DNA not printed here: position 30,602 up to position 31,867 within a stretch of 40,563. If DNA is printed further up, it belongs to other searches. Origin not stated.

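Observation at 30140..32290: IncFII-style basic replicon embedded in a lambda-like phage that also carries an integrase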

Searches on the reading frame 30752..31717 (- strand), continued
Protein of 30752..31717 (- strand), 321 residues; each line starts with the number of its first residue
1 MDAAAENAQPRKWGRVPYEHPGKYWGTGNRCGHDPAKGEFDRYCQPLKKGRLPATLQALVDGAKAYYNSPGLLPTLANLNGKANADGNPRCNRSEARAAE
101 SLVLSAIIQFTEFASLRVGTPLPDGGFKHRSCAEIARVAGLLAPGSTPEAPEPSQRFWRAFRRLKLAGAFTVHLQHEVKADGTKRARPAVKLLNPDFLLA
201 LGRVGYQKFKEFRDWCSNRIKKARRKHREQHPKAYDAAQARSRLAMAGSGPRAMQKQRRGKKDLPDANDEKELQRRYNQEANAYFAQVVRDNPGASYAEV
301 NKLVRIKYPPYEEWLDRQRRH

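Call 20: get_annotated_region(hit=H32, flank=3000)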
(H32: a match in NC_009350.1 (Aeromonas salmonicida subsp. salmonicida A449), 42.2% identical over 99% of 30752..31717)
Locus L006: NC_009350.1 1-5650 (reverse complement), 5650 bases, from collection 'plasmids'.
description: Aeromonas salmonicida subsp. salmonicida A449 plasmid 5, complete sequence
organism: Aeromonas salmonicida subsp. salmonicida A449 (NCBI taxid 382245)
taxonomy: Bacteria; Pseudomonadota; Gammaproteobacteria; Aeromonadales; Aeromonadaceae; Aeromonas; Aeromonas salmonicida; Aeromonas salmonicida subsp. salmonicida A449
host: -; source: -; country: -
typing (MOB-suite, as given by PLSDB): conjugative; replicon rep_cluster_1169; relaxase MOBF; mating-pair formation MPF_F
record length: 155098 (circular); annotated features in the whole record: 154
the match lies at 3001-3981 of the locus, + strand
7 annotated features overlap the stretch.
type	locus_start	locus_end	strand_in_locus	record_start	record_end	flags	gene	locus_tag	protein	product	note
CDS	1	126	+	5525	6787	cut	-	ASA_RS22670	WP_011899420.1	IS4 family transposase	-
CDS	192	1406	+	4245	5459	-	-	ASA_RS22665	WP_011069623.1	IS256-like element ISAs3 family transposase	GO:0006313 - DNA transposition [Evidence IEA]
CDS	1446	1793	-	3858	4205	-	-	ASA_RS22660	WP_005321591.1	hypothetical protein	-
CDS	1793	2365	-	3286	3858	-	-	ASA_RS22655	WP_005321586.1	AAA family ATPase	-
CDS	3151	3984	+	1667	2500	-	-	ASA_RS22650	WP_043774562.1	hypothetical protein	-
CDS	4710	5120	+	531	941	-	-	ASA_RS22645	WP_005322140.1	H-NS family nucleoid-associated regulatory protein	GO:0006355 - regulation of DNA-templated transcription [Evidence IEA]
CDS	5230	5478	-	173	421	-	-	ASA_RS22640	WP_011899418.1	hypothetical protein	-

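Call 27: search_solved_structures(query=A1, max_evalue=10, show_alignments=2)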
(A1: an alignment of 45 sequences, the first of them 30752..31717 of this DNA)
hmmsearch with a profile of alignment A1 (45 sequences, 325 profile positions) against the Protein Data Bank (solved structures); distinct sequences matched with E-value up to 10: 7.
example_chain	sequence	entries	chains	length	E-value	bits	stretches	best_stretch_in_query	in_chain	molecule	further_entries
5u9n_A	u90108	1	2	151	0.044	16.4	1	223-320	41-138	Bromo domain containing protein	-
1rkb_A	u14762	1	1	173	0.3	13.7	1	265-324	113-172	Protein AD-004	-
3iij_A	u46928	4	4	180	0.32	13.6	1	265-324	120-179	Coilin-interacting nuclear ATPase protein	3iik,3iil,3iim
5jgh_A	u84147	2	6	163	0.33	13.5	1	225-323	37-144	ARS-binding factor 2, mitochondrial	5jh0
6cg0_N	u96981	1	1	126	0.37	13.4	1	210-311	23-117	High mobility group protein B1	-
5jzv_A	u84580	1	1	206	0.42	13.2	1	265-324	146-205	Adenylate kinase isoenzyme 6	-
8ee7_C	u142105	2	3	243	0.8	12.2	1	135-178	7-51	PtuB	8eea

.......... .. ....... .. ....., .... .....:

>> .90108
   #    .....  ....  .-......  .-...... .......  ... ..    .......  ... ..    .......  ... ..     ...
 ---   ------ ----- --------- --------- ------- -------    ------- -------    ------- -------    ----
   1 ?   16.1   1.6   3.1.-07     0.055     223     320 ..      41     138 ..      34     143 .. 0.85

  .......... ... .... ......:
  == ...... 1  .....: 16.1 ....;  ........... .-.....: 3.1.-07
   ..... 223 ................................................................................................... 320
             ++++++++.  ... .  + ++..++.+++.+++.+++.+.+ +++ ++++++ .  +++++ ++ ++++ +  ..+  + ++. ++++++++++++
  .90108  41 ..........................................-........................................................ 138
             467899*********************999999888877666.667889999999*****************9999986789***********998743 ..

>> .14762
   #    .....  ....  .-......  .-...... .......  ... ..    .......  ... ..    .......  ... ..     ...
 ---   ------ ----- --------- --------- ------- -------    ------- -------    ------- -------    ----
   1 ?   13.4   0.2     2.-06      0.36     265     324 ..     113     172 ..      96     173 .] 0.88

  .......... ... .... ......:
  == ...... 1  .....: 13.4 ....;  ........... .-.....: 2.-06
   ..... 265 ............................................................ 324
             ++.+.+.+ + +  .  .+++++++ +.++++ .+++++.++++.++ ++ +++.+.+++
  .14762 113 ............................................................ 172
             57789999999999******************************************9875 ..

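Call 28: search_protein_families(library=pfam, alignment_id=A1, max_evalue=1)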
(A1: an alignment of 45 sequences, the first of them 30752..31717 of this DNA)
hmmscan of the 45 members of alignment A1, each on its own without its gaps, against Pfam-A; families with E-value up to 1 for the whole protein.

A. member 1, window:30752-31717:- (321 aa): 1 family
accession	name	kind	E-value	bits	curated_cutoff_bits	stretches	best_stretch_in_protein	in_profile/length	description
PF21856.2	EspB_PPE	-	0.086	13.4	27.7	1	207-284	39-114/152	ESX-1 secretion-associated protein EspB, PPE domain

B. families by the number of members that match (of 45 scanned): 14 families
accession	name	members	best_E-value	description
PF13310.11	Virulence_RhuM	3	0.072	Virulence protein RhuM family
PF03997.17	VPS28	2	0.026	VPS28 protein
PF19732.4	SpoIIE_N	1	0.047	Stage II sporulation protein E N-terminal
PF01074.27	Glyco_hydro_38N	1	0.048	Glycosyl hydrolases family 38 N-terminal domain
PF06244.18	Ccdc124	1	0.073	Coiled-coil domain-containing protein 124 /Oxs1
PF21856.2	EspB_PPE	1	0.086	ESX-1 secretion-associated protein EspB, PPE domain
PF11918.13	Peptidase_S41_N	1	0.095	N-terminal domain of Peptidase_S41 in eukaryotic IRBP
PF13043.11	DUF3903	1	0.096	Domain of unknown function (DUF3903)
PF06806.18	DUF1233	1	0.098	Putative excisionase (DUF1233)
PF18599.6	LCIB_C_CA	1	0.1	Limiting CO2-inducible proteins B/C beta carbonyic anhydrases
PF17939.6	TetR_C_30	1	0.13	Tetracyclin repressor-like, C-terminal domain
PF09954.14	DUF2188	1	0.14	Uncharacterized protein conserved in bacteria (DUF2188)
PF13094.11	CENP-Q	1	0.16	CENP-Q, a CENPA-CAD centromere complex subunit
PF13075.11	DUF3939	1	0.21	Protein of unknown function (DUF3939)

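Call 30: predict_structure(alignment_id=A1)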
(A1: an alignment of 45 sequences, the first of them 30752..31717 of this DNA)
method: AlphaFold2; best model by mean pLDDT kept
length: 321 residues; sequences in the alignment: 45
mean_pLDDT: 87.9   pTM: 0.86
mean pLDDT of the five models: 87.9, 85.9, 85.7, 84.5, 83.8
residues with pLDDT >= 90: 197; 70-90: 93; 50-70: 24; < 50: 7
segments of 3 or more residues with pLDDT < 50: 1-7
pLDDT, mean of each block of 10 residues (from residue 1): 47 73 69 83 87 94 94 88 82 92 97 96 91 96 92 96 97 88 90 96 94 96 94 89 79 59 89 96 96 92 93 91 80
secondary structure, 60 per line:
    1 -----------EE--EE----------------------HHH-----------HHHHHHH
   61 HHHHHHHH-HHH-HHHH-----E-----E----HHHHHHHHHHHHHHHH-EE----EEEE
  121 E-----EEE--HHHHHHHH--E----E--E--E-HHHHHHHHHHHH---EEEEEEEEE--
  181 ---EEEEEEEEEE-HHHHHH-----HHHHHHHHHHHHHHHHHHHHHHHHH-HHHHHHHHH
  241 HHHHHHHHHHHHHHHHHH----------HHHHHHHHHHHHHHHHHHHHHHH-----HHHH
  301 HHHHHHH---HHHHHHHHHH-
elements in order: H54-68 H74-77 H94-109 E117-121 E127-129 H132-139 H155-166 E170-178 E184-193 H195-200 H206-230 H232-258 H269-291 H297-307 H311-320

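Call 34: fold_search(model_id=the predicted structure, library=pdb)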
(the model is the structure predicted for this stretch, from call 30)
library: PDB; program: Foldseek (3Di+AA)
matches with E <= 10: 297; with E <= 0.001: 0
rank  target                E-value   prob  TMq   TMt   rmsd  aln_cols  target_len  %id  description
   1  9dxf_A                1.8e-02  0.23  0.12  0.09  27.3       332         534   12  attLmm bound serine integrase and RDF complex in the post-rotation state (released 2026-01-21)
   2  9dxd_A                3.3e-02  0.20  0.14  0.09  27.4       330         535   12  attLmm bound serine integrase and RDF complex in the pre-rotation state (released 2026-01-21)
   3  5e2q_A                2.6e-01  0.09  0.12  0.07  13.9       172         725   14  Structure of human DPP3 in complex with angiotensin-II (released 2016-04-13)
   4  5gpy_A                3.4e-01  0.77  0.13  0.22  14.0        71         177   18  Crystal structure of the human TFIIE complex (released 2016-11-02)
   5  6xgt_C                3.7e-01  0.06  0.10  0.14  16.7       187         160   14  Crystal structure of cyanase from the thermophilic fungus Thermomyces lanuginosus (released 2021-01-27)
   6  7q92_A                6.0e-01  0.05  0.12  0.13  18.2       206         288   16  Crystal Structure of Agrobacterium tumefaciens NADQ, ATP complex. (released 2022-11-09)
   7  7nvs_W                6.3e-01  0.57  0.13  0.21  12.2        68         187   18  RNA polymerase II core pre-initiation complex with closed promoter DNA in proximal position (released 2021-05-05)
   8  2ivq_A                7.0e-01  0.06  0.11  0.18  15.8       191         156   12  SITE DIRECTED MUTAGENESIS OF KEY RESIDUES INVOLVED IN THE CATALYTIC MECHANISM OF CYANASE (released 2008-10-28)
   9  9qbd_A                7.3e-01  0.30  0.14  0.34  10.1        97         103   11  Crystal structure of Brachyspira hampsonii PadR with Leu88 replaced by 3-aminotyrosine (released 2026-03-11)
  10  2iv1_A                7.3e-01  0.06  0.11  0.18  15.5       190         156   11  SITE DIRECTED MUTAGENESIS OF KEY RESIDUES INVOLVED IN THE CATALYTIC MECHANISM OF CYANASE (released 2008-10-28)
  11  1dw9_A                7.7e-01  0.06  0.11  0.18  15.7       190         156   12  Structure of cyanase reveals that a novel dimeric and decameric arrangement of subunits is required for formation of t (released 2000-05-16)
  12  1j0r_A                8.1e-01  0.20  0.11  0.25  11.6        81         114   14  Crystal structure of the replication termination protein mutant C110S (released 2003-11-20)
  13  9a5c_B                8.1e-01  0.08  0.13  0.16  27.9       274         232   13  Integrative model of GLPD-DNAD by crosslinking MS and deep learning (released 2024-09-18)
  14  3l9i_A                8.1e-01  0.07  0.11  0.06  16.2       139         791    9  Myosin VI nucleotide-free (mdinsert2) L310G mutant crystal structure (released 2010-12-08)
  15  7o74_A                1.0e+00  0.04  0.11  0.17  16.1       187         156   14  Structure of cyanase from Pseudomonas lactis (released 2021-04-21)
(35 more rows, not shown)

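Call 40: find_related_loci(query=A1, collection=genome_contigs, flank=6000)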
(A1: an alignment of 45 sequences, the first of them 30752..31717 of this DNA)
Query A1 (321 aa) in genome_contigs; peptide patterns used: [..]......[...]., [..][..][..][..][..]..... (x = any residue, [..] = any of these).
183 stretches matched a pattern; 73 encode a relative of the query (tblastn E <= 1e-3); 73 distinct loci.
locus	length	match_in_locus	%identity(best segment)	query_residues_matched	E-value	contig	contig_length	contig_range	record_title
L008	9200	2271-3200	59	12-318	4e-114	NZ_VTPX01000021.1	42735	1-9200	Salinicola corii strain L3 Scaffold21_1, whole genome shotgun sequence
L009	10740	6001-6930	57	12-318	1e-112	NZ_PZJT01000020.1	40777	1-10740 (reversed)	Salinicola salarius strain DSM 18044 Salinicola-salarius_contig_20, whole genome shotgun sequence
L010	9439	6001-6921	57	10-313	3e-108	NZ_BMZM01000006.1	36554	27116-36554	Kushneria pakistanensis strain KCTC 42082 sequence06, whole genome shotgun sequence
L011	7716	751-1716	51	1-321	2e-104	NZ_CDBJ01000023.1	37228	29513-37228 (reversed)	Aeromonas rivuli strain DSM 22539, whole genome shotgun sequence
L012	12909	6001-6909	50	13-315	1e-88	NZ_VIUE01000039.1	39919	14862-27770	Pseudomonas sp. SJZ074 Ga0314241_139, whole genome shotgun sequence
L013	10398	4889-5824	44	7-318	5e-83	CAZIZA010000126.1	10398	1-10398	MAG TPA_asm: uncultured Pseudomonas sp. isolate SRP220891_co5_139 genome assembly, contig: NODE_4917_length_10398_cov_10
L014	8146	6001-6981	43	2-320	1e-80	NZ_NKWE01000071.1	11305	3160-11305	Aeromonas sobria strain PAQ091014-5 2088_S9_L001_R1_001_contig_71, whole genome shotgun sequence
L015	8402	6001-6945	42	6-320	2e-80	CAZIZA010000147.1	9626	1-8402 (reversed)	MAG TPA_asm: uncultured Pseudomonas sp. isolate SRP220891_co5_139 genome assembly, contig: NODE_5566_length_9626_cov_60.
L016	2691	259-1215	43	10-320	4e-81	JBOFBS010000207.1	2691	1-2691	MAG: Aeromonadaceae bacterium isolate WFFMC_MAG_196 k139_240659_flag=0_multi=5.5486_len=2691, whole genome shotgun seque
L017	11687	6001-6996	39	9-320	1e-61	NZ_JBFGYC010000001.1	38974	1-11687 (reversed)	MAG: Pontibacterium sp. isolate Mix_sand06.2021.04.D.42 k141_1937897_length_38974_cov_14.0000, whole genome shotgun sequ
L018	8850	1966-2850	39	17-303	8e-59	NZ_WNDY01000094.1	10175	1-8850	MAG: Xylophilus sp. isolate cluster_DBSCAN_round5_1 GAK38_94, whole genome shotgun sequence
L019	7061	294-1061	33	4-273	8e-37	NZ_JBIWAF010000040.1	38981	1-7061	Pseudomonas sp. NPDC099000 NPDC099000_370_E2.ctg-0040, whole genome shotgun sequence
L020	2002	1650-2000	50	2-117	1e-30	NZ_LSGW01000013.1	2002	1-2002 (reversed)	Aeromonas salmonicida subsp. salmonicida strain ATCC 33658 Contig_11, whole genome shotgun sequence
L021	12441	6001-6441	36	26-191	1e-18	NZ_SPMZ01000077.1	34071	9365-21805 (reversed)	Candidatus Competibacter phosphatis strain SBR_G GAO5_binned_c77, whole genome shotgun sequence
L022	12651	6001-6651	39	9-226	3e-40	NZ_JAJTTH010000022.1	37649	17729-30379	Pseudomonas sp. Au-Pse12 contig_22_len_37649, whole genome shotgun sequence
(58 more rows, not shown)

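Call 42: fold_search(model_id=the predicted structure, library=viral)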
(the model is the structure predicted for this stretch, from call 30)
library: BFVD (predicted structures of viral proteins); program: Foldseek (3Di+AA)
matches with E <= 10: 690; with E <= 0.001: 1
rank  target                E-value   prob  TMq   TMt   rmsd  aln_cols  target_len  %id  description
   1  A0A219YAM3            4.9e-15  1.00  0.49  0.52  20.2       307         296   32  (no name in the UniProt tables at hand)
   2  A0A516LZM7            6.7e-03  1.00  0.22  0.25   5.8       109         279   17  (no name in the UniProt tables at hand)
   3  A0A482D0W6            5.3e-02  0.80  0.21  0.23  10.6       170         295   12  (no name in the UniProt tables at hand)
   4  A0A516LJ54            8.5e-02  0.98  0.21  0.46   6.4       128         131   15  (no name in the UniProt tables at hand)
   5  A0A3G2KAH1            9.9e-02  0.44  0.19  0.20  28.8       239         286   14  Uncharacterized protein [Arthrobacter phage Noely]
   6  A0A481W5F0            1.3e-01  0.14  0.12  0.14  27.0       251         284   10  Antirepressor protein KilAC domain [Fusobacterium phage Fnu1]
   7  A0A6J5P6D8            2.1e-01  0.33  0.13  0.20   9.2       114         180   17  Helix-turn-helix domain-containing protein [uncultured Caudovirales phage]
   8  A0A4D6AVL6            2.1e-01  0.23  0.14  0.21  24.9       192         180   14  (no name in the UniProt tables at hand)
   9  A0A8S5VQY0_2          2.5e-01  0.07  0.11  0.05  30.2       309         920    8  (no name in the UniProt tables at hand)
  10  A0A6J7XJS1            2.8e-01  0.72  0.17  0.18   8.3       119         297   17  Helix-turn-helix domain containing protein [uncultured Caudovirales phage]
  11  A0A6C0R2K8            2.8e-01  0.28  0.09  0.29  15.6        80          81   16  Particle protein [Pseudomonas phage vB_PaeP_PE3]
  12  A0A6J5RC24            3.1e-01  0.18  0.18  0.20  27.4       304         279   10  Helix-turn-helix domain containing protein [uncultured Caudovirales phage]
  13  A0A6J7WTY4            3.3e-01  0.90  0.19  0.44   4.0       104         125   14  Helix-turn-helix domain containing protein [uncultured Caudovirales phage]
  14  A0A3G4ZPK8            3.3e-01  0.33  0.09  0.15  16.8        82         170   11  Uncharacterized protein [Barrevirus sp.]
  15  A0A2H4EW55            3.3e-01  0.30  0.14  0.25  28.0       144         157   17  (no name in the UniProt tables at hand)
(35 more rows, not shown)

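Call 49: search_protein_representatives(alignment_id=A1)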
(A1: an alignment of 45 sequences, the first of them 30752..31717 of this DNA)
Query: 45 sequences, 325 profile positions. Proteins with E-value up to 0.001 (for the whole library): 763; up to 1e-10: 455; up to 1e-30: 69. The best 150 are listed.
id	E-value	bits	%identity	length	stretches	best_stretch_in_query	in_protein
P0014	9.1e-143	491.9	-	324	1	6-323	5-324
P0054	3.7e-130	450.5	-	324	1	10-324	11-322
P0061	4.1e-124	430.6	-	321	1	10-323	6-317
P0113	7.2e-118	410.1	-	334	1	17-323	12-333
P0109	3.7e-114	397.9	-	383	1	29-322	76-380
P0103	1.9e-110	385.7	-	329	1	8-321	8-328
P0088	2.1e-104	365.8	-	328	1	10-318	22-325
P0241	1.2e-102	360.1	-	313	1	11-323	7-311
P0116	7.7e-99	347.6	-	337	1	20-323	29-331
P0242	1.9e-96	339.7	-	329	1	19-324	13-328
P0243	2.1e-96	339.6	-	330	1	10-323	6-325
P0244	1.1e-94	333.9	-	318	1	7-321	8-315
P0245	1.6e-85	303.8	-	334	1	2-321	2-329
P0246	7.7e-85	301.6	-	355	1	8-307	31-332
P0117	5.0e-83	295.6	-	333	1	25-324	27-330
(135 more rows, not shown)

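Call 51: search_protein_families(library=pfam, alignment_id=A3, max_evalue=0.1)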
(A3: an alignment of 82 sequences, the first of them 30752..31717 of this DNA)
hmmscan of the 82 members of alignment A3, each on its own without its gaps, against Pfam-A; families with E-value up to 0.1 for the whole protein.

A. member 1, window:30752-31717:- (321 aa): 1 family
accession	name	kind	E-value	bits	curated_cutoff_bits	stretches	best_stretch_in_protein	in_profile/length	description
PF21856.2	EspB_PPE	-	0.086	13.4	27.7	0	207-284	39-114/152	ESX-1 secretion-associated protein EspB, PPE domain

B. families by the number of members that match (of 82 scanned): 63 families (the first 25 are shown)
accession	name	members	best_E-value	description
PF13545.12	HTH_Crp_2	23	6.7e-05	Crp-like helix-turn-helix domain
PF13730.12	HTH_36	14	5.1e-05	Helix-turn-helix domain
PF13412.12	HTH_24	5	0.00091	Winged helix-turn-helix DNA-binding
PF12802.13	MarR_2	4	0.00046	MarR family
PF08279.18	HTH_11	4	0.0024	HTH domain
PF23127.1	DotM_C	4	0.0049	DotM, C-terminal cytoplasmic domain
PF01978.25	TrmB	4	0.0049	Sugar-specific transcriptional regulator TrmB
PF24409.1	wHTH-PRTase_assc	3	0.0096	wHTH-PRTase associated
PF00392.27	GntR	2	0.0055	Bacterial regulatory proteins, gntR family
PF14394.12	DUF4423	2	0.007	Domain of unknown function (DUF4423)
PF01047.28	MarR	2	0.01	MarR family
PF22798.2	DUF5817_CT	2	0.046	DUF5817, C-terminal domain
PF02387.20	IncFII_repA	1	0.00042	IncFII RepA protein family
PF04545.22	Sigma70_r4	1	0.0017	Sigma-70, region 4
PF18859.6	acVLRF1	1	0.0039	Actinobacteria/chloroflexi VLRF1 release factor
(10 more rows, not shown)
